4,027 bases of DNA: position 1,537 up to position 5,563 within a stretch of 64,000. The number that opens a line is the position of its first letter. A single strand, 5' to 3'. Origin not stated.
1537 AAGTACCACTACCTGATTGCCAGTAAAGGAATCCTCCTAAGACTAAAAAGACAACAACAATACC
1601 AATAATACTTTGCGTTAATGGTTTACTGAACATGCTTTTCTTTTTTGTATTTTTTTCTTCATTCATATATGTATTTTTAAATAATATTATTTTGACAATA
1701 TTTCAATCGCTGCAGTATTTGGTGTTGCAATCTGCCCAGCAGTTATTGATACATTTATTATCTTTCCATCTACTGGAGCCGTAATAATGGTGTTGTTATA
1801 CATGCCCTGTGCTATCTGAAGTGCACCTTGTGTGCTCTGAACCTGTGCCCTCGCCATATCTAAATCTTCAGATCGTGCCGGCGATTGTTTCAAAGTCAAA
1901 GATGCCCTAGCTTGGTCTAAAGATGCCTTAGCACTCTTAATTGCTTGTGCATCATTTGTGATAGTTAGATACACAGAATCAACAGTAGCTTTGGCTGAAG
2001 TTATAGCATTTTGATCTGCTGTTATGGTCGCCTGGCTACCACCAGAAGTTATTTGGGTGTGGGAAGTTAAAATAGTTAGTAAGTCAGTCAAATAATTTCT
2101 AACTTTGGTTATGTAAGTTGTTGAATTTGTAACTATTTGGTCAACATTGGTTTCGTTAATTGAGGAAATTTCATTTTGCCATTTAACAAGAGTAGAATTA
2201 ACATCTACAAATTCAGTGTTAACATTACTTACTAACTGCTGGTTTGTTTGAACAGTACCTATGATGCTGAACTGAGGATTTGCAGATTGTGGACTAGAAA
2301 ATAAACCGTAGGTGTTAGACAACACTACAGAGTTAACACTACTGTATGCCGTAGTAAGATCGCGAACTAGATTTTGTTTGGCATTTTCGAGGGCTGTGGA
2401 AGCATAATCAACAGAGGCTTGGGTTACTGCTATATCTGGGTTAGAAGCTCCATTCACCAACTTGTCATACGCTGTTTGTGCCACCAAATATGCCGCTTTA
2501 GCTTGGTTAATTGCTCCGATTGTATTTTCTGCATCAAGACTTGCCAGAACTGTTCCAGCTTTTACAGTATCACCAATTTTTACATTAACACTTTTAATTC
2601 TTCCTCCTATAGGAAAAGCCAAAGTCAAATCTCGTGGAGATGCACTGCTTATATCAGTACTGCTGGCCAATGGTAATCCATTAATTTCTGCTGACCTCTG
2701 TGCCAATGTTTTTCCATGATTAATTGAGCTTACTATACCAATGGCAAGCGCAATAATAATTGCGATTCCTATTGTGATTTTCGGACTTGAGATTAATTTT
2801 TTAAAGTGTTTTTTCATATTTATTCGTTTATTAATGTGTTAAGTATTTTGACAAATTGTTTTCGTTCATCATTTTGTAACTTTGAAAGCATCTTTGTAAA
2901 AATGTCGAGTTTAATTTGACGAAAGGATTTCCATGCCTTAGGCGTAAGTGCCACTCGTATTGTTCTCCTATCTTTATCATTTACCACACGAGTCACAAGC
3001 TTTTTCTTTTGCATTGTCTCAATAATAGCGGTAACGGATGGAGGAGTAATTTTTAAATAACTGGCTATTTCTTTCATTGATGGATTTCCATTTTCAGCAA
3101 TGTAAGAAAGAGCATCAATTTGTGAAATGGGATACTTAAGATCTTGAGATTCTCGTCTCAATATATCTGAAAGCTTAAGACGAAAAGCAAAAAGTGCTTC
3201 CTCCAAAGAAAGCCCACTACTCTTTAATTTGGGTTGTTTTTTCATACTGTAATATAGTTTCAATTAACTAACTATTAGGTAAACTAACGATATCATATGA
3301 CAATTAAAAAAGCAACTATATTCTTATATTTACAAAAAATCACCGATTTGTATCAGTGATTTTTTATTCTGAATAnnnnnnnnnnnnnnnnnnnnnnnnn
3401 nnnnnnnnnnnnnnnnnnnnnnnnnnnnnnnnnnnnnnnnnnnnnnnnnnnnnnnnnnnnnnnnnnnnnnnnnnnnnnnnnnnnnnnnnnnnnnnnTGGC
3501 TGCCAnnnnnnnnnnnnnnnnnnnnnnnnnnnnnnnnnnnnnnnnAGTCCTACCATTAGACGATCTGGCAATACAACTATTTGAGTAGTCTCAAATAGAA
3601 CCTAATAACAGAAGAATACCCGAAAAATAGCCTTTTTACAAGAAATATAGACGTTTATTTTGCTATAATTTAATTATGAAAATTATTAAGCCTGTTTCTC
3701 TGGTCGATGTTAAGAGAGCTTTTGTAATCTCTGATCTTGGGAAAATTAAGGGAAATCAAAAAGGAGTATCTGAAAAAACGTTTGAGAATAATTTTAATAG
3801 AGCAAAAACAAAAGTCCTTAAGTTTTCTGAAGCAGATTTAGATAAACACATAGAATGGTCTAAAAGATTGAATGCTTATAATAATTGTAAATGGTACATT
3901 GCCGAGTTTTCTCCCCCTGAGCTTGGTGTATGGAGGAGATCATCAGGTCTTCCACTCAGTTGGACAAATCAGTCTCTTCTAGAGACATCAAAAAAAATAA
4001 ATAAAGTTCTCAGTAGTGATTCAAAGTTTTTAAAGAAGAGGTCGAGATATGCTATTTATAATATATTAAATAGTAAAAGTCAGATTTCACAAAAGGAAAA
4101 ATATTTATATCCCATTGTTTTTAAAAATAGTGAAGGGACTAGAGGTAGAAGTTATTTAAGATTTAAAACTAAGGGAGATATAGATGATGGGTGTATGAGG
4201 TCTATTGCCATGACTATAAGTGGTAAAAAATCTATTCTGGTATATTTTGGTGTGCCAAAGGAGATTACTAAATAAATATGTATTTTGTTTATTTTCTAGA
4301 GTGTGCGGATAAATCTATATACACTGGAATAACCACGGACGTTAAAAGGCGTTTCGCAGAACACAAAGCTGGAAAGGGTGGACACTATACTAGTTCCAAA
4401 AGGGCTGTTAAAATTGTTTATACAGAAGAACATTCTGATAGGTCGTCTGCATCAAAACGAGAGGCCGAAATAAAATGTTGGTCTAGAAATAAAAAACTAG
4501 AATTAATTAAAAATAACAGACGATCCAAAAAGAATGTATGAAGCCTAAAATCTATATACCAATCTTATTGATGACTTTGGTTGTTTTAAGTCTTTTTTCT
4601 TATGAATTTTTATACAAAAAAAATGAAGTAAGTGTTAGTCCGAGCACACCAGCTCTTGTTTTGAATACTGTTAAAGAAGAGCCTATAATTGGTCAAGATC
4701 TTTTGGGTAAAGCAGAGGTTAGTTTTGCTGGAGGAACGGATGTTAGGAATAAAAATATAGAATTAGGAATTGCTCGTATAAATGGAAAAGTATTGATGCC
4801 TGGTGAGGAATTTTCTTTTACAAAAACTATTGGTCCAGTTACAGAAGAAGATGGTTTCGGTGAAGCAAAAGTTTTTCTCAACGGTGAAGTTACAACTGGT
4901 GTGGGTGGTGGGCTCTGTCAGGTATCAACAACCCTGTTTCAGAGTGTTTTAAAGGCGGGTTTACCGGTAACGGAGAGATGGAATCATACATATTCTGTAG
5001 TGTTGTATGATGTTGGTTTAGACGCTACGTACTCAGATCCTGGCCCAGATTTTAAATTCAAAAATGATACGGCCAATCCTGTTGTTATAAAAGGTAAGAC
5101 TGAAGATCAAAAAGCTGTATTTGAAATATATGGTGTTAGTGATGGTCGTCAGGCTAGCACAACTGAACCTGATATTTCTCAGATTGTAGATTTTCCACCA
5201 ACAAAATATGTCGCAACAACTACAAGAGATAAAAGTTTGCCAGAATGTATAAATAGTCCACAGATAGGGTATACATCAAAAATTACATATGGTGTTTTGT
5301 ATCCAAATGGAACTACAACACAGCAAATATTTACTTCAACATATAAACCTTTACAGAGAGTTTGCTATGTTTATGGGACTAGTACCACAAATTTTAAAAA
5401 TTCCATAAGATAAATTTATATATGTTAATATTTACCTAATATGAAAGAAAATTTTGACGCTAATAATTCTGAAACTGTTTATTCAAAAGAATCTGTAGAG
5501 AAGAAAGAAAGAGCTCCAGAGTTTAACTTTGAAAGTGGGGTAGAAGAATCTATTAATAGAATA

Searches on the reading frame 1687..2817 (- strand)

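Call 73: search_protein_families(library=pfam, proteins=[window:1687-2817:-], max_evalue=0.00001)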
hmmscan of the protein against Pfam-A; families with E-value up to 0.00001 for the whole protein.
window:1687-2817:- (376 aa): 3 families
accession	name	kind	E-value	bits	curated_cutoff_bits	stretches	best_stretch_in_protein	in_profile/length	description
PF13533.13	Biotin_lipoyl_2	-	1.7e-12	47.2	29.8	1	65-95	2-32/32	Biotin-lipoyl like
PF13437.12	HlyD_3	-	5.6e-07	30.7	22.2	0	69-100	5-36/106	HlyD family secretion protein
PF16576.10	HlyD_D23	-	7e-07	29.2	30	0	68-135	24-78/214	Barrel-sandwich domain of CusB or HlyD membrane-fusion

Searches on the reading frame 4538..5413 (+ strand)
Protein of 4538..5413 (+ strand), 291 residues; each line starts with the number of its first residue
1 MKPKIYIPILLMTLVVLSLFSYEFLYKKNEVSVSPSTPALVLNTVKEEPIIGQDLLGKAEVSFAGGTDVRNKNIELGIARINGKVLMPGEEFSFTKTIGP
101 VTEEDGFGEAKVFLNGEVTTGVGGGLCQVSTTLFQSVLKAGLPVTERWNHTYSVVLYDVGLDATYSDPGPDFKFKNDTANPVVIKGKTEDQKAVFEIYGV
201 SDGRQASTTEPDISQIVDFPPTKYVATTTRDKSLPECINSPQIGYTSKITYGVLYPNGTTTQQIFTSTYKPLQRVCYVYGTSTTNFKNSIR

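Call 73: search_protein_families(library=pfam, proteins=[window:4538-5413:+], max_evalue=0.00001)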
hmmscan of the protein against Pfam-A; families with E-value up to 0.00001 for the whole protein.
window:4538-5413:+ (291 aa): 1 family
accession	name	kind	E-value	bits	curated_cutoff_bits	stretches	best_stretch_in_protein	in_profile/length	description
PF04294.18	VanW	-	1.4e-45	154.4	27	1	70-198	2-130/130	VanW like protein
